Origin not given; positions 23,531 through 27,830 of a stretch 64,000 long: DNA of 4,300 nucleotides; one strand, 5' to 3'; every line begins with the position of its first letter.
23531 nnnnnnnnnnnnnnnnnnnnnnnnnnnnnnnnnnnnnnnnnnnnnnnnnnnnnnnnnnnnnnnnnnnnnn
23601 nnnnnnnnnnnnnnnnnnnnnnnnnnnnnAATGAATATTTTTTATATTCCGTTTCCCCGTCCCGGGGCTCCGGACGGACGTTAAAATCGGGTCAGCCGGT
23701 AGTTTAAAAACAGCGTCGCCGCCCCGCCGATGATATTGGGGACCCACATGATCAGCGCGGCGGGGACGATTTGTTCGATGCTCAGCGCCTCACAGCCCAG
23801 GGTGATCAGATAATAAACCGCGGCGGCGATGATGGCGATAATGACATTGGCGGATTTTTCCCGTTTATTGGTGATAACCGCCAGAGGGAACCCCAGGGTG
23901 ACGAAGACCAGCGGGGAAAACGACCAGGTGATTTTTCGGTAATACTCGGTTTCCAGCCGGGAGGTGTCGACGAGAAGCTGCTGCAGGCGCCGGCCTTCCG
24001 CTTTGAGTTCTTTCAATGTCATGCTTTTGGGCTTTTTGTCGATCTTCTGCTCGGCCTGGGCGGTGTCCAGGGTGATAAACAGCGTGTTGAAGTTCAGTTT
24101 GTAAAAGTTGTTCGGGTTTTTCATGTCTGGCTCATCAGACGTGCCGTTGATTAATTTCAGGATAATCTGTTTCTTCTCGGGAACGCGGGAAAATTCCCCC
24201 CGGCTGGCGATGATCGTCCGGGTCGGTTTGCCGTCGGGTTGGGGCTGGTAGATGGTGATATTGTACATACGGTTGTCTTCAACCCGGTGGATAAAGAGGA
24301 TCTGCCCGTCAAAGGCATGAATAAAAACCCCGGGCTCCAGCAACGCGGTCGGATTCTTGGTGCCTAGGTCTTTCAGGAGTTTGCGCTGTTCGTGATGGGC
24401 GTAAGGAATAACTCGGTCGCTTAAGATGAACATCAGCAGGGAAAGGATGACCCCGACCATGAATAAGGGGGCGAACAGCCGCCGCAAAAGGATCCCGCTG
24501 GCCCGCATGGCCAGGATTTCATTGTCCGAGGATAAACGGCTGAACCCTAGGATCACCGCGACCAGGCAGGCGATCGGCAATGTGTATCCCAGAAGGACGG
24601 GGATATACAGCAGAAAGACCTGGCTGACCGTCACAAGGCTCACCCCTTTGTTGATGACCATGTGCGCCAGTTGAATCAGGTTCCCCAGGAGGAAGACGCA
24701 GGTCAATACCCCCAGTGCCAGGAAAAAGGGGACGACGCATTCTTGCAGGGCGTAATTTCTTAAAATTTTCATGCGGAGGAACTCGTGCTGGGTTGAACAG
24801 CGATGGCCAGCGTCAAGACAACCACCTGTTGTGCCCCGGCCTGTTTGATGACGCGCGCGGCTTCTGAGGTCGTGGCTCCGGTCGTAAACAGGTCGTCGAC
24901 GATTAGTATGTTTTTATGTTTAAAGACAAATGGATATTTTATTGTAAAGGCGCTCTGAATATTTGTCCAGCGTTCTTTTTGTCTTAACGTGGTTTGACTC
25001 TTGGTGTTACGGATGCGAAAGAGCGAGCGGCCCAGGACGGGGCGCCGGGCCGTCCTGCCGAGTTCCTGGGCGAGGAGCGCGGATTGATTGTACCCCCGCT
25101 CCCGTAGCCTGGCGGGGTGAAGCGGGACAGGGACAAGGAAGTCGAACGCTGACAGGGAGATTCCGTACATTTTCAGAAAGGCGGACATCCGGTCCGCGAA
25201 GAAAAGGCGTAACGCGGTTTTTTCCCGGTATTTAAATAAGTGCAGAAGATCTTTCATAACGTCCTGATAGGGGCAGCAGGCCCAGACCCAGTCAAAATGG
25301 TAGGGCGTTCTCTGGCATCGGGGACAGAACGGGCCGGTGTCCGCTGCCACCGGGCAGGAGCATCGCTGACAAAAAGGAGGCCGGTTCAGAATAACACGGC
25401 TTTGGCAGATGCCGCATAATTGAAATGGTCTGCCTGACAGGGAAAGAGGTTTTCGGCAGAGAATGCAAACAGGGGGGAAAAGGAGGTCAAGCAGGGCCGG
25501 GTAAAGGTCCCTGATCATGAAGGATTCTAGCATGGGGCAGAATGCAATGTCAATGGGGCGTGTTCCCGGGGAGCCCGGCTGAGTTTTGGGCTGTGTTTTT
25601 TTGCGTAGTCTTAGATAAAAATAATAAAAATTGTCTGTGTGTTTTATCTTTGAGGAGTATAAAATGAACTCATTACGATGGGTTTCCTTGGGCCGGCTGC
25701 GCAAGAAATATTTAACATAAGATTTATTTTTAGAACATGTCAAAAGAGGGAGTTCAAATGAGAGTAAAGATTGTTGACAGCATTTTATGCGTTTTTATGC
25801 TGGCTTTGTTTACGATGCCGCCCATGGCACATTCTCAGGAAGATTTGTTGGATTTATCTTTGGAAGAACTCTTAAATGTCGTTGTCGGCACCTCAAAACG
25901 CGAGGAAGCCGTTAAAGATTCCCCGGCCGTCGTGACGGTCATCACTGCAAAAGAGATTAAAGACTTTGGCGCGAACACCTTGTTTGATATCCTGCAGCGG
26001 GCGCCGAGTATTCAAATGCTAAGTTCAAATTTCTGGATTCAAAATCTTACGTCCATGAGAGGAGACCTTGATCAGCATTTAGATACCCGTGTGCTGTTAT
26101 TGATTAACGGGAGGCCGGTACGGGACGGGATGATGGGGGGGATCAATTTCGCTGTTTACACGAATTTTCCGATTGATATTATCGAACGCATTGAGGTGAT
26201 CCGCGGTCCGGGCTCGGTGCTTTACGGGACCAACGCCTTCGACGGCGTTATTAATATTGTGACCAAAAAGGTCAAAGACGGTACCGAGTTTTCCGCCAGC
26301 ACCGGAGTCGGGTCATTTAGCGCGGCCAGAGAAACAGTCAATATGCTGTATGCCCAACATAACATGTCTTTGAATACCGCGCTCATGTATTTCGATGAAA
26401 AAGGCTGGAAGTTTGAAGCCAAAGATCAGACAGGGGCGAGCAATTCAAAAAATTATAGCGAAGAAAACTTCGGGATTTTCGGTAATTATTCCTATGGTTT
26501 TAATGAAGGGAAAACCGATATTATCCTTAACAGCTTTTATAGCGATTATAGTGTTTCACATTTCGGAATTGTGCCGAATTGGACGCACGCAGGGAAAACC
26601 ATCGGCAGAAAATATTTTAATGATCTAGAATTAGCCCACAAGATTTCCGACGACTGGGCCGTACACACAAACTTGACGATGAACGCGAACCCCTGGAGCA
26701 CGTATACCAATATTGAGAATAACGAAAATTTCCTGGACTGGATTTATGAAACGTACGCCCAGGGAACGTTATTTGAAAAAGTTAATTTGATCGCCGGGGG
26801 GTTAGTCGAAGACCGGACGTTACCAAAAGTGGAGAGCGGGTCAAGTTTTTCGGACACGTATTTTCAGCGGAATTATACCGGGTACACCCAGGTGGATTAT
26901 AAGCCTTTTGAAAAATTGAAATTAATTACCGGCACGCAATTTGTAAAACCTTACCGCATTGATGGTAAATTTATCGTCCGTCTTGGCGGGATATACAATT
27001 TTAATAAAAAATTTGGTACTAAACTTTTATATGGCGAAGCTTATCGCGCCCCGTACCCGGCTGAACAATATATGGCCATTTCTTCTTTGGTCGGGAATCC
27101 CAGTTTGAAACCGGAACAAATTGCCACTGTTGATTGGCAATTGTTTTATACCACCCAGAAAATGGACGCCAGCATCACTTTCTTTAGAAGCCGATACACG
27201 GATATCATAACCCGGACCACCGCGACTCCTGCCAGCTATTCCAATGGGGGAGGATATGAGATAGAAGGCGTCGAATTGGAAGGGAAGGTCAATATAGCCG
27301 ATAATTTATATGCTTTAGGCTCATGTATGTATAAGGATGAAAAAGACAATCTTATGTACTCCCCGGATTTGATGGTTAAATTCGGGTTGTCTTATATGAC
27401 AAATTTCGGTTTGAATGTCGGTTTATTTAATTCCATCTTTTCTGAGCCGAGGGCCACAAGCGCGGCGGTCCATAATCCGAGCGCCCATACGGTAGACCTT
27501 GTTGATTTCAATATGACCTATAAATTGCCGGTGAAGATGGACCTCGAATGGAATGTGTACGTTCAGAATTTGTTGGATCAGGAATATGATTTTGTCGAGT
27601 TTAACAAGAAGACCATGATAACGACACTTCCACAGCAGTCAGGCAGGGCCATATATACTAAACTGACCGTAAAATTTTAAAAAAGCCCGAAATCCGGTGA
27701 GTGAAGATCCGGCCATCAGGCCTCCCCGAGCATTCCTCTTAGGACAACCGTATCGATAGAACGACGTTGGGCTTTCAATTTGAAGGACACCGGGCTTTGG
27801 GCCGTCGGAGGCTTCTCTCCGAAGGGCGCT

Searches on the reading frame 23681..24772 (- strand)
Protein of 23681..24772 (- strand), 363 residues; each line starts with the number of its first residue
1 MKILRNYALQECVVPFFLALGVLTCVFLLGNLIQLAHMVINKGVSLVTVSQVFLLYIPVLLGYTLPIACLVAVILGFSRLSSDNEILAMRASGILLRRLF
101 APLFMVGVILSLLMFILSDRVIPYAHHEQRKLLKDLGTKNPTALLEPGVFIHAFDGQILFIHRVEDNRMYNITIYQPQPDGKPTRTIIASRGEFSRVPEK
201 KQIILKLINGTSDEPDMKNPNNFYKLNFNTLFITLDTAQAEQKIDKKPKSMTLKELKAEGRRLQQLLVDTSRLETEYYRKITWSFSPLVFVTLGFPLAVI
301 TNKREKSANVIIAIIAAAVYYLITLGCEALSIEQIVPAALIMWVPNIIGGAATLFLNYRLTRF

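Call 54: search_protein_families(library=pfam, proteins=[window:23681-24772:-], max_evalue=0.001)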
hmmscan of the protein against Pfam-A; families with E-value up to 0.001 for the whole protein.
window:23681-24772:- (363 aa): 1 family
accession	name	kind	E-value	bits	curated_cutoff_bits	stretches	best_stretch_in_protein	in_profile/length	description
PF03739.19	LptF_LptG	-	3.4e-85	286.6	27.9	1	7-359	2-353/353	Lipopolysaccharide export system permease LptF/LptG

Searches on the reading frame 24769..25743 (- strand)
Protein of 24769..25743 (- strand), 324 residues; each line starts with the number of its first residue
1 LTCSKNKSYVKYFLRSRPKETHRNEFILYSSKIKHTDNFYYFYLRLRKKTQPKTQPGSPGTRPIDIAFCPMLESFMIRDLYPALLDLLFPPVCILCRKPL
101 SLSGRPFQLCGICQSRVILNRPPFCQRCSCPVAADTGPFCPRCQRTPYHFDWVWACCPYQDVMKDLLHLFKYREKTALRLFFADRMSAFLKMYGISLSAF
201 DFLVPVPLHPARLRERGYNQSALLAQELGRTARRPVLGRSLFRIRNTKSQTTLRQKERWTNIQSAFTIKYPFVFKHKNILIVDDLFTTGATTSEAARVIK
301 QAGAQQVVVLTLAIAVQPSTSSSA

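Call 54: search_protein_families(library=pfam, proteins=[window:24769-25743:-], max_evalue=0.001)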
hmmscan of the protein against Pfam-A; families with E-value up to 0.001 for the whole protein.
window:24769-25743:- (324 aa): 3 families
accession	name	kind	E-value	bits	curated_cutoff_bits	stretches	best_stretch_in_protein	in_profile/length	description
PF18912.6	DZR_2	-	7.6e-10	38.9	27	1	84-144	1-56/56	Double zinc ribbon domain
PF00156.33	Pribosyltran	-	2.2e-05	24.2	26.3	1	241-312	55-123/158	Phosphoribosyl transferase domain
PF14681.12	UPRTase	-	0.00044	20.2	27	1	256-314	100-160/206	Uracil phosphoribosyltransferase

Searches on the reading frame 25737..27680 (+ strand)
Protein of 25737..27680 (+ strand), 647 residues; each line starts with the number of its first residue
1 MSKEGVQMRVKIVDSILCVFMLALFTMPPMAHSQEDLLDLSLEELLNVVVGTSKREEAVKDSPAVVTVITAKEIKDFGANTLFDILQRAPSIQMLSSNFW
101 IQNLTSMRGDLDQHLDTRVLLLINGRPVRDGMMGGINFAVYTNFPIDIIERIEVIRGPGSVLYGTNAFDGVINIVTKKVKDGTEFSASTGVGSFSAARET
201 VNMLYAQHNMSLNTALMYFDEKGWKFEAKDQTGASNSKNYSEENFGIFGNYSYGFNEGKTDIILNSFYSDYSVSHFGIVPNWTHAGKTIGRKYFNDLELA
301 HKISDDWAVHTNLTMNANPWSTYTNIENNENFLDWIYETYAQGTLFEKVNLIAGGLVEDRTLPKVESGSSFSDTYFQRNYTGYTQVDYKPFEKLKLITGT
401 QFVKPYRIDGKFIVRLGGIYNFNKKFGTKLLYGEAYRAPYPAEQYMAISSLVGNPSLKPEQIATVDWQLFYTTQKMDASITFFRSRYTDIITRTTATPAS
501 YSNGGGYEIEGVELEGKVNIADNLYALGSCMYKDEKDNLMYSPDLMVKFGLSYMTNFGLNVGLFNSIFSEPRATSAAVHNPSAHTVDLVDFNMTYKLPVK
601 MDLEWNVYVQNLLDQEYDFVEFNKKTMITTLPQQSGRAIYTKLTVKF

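Call 54: search_protein_families(library=pfam, proteins=[window:25737-27680:+], max_evalue=0.001)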
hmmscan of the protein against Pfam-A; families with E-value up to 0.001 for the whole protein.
window:25737-27680:+ (647 aa): 2 families
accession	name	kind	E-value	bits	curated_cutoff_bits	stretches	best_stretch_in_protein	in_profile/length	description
PF00593.30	TonB_dep_Rec_b-barrel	-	1.3e-24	88.3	27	1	244-612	10-436/436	TonB dependent receptor-like, beta-barrel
PF07715.20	Plug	-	1.5e-21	77.3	23.9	1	59-171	2-107/107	TonB-dependent Receptor Plug Domain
